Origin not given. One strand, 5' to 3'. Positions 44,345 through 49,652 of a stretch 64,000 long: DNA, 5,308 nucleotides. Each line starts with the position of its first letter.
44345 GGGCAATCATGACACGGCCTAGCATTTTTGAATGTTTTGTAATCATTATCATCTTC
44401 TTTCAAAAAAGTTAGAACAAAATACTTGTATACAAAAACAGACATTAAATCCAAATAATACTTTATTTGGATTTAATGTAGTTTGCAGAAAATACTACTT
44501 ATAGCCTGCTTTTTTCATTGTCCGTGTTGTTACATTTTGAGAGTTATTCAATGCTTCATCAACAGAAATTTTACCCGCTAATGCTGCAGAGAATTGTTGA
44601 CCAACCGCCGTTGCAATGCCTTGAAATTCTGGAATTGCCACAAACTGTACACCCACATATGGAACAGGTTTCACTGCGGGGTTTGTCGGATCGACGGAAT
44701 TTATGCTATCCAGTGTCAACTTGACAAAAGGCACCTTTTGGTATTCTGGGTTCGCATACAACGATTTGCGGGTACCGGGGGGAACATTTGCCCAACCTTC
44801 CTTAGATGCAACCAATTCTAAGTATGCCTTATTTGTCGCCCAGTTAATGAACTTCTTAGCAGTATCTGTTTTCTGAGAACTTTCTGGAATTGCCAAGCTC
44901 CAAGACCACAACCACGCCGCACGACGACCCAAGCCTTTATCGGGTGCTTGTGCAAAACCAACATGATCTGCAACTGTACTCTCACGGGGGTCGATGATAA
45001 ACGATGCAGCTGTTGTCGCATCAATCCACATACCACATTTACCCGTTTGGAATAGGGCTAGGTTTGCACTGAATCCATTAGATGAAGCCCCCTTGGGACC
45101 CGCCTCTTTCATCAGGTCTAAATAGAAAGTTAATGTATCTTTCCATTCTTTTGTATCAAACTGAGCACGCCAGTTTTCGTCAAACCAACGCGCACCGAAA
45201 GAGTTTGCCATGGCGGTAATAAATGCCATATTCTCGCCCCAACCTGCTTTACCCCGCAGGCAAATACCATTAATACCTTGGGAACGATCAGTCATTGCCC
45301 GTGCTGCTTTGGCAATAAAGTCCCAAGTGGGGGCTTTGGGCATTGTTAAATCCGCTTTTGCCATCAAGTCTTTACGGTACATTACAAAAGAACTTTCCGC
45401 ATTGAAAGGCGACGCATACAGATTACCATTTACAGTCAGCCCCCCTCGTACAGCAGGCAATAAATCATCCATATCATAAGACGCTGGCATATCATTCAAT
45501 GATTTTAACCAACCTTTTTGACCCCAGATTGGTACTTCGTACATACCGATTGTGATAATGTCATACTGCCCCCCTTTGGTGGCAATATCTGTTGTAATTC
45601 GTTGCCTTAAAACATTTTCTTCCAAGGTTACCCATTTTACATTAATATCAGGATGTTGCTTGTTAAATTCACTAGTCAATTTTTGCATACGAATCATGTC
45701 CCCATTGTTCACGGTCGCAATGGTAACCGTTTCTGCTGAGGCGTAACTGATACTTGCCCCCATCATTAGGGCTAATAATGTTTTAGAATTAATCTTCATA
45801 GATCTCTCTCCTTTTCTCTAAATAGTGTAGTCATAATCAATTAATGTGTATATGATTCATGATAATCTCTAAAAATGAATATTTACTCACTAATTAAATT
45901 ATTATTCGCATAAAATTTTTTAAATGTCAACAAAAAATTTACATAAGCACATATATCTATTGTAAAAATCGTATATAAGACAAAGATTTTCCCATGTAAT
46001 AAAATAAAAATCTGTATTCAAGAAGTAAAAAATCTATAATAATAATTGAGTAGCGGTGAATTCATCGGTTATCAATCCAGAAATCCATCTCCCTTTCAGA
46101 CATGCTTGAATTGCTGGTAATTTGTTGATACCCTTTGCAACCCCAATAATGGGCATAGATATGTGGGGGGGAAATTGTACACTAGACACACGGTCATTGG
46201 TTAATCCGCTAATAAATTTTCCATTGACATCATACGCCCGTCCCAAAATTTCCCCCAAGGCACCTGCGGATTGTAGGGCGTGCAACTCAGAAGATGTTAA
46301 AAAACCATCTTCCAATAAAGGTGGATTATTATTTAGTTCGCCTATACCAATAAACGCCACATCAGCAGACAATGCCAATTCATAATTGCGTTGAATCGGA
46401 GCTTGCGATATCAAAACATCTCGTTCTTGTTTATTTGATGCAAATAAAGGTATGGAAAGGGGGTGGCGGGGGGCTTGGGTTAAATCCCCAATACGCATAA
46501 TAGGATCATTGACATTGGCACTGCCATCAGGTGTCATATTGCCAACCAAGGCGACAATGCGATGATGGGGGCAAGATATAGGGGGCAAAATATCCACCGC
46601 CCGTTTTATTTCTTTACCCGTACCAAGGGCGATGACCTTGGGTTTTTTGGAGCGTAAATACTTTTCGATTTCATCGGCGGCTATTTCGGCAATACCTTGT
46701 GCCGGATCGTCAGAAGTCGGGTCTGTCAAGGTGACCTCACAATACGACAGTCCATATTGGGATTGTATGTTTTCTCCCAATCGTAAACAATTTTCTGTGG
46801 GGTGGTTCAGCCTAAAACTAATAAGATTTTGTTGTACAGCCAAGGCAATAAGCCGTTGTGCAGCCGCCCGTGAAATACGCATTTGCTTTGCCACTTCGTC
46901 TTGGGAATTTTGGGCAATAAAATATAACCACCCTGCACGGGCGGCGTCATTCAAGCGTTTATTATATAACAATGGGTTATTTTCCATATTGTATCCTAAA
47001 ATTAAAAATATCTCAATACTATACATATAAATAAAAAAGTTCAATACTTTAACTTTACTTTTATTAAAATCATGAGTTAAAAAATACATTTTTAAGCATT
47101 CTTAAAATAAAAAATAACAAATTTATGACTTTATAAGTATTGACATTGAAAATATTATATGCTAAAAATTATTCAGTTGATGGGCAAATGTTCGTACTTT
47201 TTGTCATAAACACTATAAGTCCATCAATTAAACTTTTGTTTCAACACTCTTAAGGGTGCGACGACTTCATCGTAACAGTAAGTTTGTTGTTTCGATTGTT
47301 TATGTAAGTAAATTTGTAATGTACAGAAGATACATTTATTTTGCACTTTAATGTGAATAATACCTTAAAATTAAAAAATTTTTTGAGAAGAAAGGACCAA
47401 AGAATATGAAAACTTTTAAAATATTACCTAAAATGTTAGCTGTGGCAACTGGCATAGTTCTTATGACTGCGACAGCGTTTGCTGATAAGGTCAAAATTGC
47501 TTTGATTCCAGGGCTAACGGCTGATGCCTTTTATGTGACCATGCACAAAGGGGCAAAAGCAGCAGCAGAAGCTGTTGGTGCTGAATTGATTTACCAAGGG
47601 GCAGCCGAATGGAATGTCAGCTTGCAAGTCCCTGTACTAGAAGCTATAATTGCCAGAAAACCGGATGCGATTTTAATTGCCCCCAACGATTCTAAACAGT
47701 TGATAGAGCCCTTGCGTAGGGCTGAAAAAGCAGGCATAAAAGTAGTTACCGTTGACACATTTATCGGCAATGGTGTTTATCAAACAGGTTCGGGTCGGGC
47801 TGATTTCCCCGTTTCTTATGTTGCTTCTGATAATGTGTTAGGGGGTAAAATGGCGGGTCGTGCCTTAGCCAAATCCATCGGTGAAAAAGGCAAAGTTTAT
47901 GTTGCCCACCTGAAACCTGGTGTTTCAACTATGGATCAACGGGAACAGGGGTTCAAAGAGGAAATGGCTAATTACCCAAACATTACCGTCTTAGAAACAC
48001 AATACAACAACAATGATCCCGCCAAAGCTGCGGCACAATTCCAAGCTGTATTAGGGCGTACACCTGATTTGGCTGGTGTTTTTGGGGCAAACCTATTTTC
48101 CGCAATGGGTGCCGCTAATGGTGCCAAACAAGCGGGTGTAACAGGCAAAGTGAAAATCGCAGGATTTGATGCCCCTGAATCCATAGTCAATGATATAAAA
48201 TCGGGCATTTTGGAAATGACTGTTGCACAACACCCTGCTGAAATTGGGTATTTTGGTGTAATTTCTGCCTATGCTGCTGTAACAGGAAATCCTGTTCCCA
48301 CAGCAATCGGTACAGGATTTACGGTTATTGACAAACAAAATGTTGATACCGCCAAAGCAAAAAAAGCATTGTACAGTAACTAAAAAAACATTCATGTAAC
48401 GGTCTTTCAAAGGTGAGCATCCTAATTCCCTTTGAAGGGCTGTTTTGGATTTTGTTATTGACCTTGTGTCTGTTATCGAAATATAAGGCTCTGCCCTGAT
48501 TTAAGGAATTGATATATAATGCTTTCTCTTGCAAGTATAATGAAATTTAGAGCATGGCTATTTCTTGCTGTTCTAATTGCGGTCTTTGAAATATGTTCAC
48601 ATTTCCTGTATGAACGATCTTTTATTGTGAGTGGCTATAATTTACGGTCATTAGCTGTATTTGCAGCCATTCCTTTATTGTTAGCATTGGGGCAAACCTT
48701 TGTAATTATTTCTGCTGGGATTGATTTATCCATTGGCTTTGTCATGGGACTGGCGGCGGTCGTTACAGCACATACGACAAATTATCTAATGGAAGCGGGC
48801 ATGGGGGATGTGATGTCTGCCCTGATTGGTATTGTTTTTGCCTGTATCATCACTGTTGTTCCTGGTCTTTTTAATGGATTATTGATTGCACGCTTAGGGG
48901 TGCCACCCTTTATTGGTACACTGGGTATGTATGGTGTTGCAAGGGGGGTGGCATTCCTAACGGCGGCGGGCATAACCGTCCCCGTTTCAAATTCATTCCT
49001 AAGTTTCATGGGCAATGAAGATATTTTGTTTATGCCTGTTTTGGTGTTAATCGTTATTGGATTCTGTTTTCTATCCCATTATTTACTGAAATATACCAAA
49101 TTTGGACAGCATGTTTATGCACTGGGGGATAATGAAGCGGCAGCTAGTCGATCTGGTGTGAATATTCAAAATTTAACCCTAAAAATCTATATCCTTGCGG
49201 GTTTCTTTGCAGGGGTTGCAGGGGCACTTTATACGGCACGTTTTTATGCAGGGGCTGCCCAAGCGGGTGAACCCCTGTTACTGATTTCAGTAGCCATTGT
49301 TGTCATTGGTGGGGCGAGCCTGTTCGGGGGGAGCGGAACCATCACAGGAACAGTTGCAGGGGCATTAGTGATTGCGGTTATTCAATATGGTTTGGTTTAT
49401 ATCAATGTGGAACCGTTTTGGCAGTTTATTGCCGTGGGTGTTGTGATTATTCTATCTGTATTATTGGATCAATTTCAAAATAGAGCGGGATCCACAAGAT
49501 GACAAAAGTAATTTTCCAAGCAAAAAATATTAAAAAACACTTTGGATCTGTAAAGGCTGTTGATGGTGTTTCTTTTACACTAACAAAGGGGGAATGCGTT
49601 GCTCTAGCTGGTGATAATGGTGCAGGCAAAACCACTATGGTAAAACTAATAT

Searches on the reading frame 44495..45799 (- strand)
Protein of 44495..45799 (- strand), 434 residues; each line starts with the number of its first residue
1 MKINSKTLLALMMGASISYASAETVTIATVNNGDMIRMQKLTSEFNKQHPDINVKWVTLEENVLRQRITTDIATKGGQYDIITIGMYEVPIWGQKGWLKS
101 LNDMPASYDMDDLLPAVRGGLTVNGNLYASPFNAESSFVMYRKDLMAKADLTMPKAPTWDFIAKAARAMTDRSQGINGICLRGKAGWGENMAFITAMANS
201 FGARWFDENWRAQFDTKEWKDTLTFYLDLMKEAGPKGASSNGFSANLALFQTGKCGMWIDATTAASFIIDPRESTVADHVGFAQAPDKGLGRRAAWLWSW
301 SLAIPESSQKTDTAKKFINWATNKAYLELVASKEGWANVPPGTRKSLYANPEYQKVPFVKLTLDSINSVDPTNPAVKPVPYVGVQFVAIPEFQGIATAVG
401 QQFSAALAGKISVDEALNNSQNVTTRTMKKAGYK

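Call 7: search_protein_families(library=pfam, proteins=[window:44495-45799:-], max_evalue=0.001)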
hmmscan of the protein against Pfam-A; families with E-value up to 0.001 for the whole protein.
window:44495-45799:- (434 aa): 2 families
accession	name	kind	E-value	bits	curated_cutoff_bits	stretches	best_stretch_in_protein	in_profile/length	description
PF01547.30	SBP_bac_1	-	1.5e-58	199.6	26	1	38-326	10-305/307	Bacterial extracellular solute-binding protein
PF13416.11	SBP_bac_8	-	4.2e-27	96.1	27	1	41-356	2-274/279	Bacterial extracellular solute-binding protein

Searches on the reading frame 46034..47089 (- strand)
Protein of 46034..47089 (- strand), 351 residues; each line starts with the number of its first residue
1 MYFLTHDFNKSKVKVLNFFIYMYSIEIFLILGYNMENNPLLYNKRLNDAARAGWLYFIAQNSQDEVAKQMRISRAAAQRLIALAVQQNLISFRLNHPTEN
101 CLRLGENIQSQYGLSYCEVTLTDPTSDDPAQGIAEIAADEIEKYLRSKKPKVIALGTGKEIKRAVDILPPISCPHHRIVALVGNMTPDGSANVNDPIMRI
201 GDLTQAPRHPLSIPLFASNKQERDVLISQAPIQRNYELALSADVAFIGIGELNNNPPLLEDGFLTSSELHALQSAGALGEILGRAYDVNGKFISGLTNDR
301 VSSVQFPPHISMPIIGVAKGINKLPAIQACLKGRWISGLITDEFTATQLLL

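Call 7: search_protein_families(library=pfam, proteins=[window:46034-47089:-], max_evalue=0.001)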
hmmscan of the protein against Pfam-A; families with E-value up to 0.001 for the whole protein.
window:46034-47089:- (351 aa): 1 family
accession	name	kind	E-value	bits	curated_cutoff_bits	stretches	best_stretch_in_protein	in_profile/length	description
PF04198.19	Sugar-bind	-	3.2e-56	190.8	27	1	97-350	2-256/257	Putative sugar-binding domain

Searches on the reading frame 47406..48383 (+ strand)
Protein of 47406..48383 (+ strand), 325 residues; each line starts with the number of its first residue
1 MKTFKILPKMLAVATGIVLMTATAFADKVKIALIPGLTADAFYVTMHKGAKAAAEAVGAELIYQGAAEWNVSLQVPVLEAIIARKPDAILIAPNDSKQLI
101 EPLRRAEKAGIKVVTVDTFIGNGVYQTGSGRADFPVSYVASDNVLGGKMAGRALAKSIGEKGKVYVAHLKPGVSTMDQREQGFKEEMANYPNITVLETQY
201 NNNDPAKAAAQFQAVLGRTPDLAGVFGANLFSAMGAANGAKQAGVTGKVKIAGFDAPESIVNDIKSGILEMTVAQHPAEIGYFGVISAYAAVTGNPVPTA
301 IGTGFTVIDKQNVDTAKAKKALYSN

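Call 7: search_protein_families(library=pfam, proteins=[window:47406-48383:+], max_evalue=0.001)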
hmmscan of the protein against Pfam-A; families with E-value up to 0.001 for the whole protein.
window:47406-48383:+ (325 aa): 3 families
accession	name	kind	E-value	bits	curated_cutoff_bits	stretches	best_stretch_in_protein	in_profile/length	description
PF13407.12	Peripla_BP_4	-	1.6e-59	202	35.1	1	31-295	1-257/258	Periplasmic binding protein domain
PF00532.27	Peripla_BP_1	-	2e-11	44.4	22.2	1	38-251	11-213/281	Periplasmic binding proteins and sugar binding domain of LacI family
PF13377.12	Peripla_BP_3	-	7e-08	33.2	26.5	1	170-282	20-135/167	Periplasmic binding protein-like domain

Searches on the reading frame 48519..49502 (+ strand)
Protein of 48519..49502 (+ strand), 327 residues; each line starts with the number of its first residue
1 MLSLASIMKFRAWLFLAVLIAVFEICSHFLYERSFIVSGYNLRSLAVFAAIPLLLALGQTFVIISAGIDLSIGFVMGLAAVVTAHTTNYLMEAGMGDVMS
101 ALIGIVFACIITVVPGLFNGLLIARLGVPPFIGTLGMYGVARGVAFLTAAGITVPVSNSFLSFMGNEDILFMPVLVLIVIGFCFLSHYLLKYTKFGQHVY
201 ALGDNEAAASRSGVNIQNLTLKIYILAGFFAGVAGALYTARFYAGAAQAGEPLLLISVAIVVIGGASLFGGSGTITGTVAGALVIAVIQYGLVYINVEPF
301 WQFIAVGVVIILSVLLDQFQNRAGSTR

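Call 7: search_protein_families(library=pfam, proteins=[window:48519-49502:+], max_evalue=0.001)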
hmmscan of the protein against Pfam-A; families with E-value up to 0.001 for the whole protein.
window:48519-49502:+ (327 aa): 1 family
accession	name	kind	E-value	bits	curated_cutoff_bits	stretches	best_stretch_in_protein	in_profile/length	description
PF02653.21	BPD_transp_2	-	1.7e-36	126.2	26.8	1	44-312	4-267/269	Branched-chain amino acid transport system / permease component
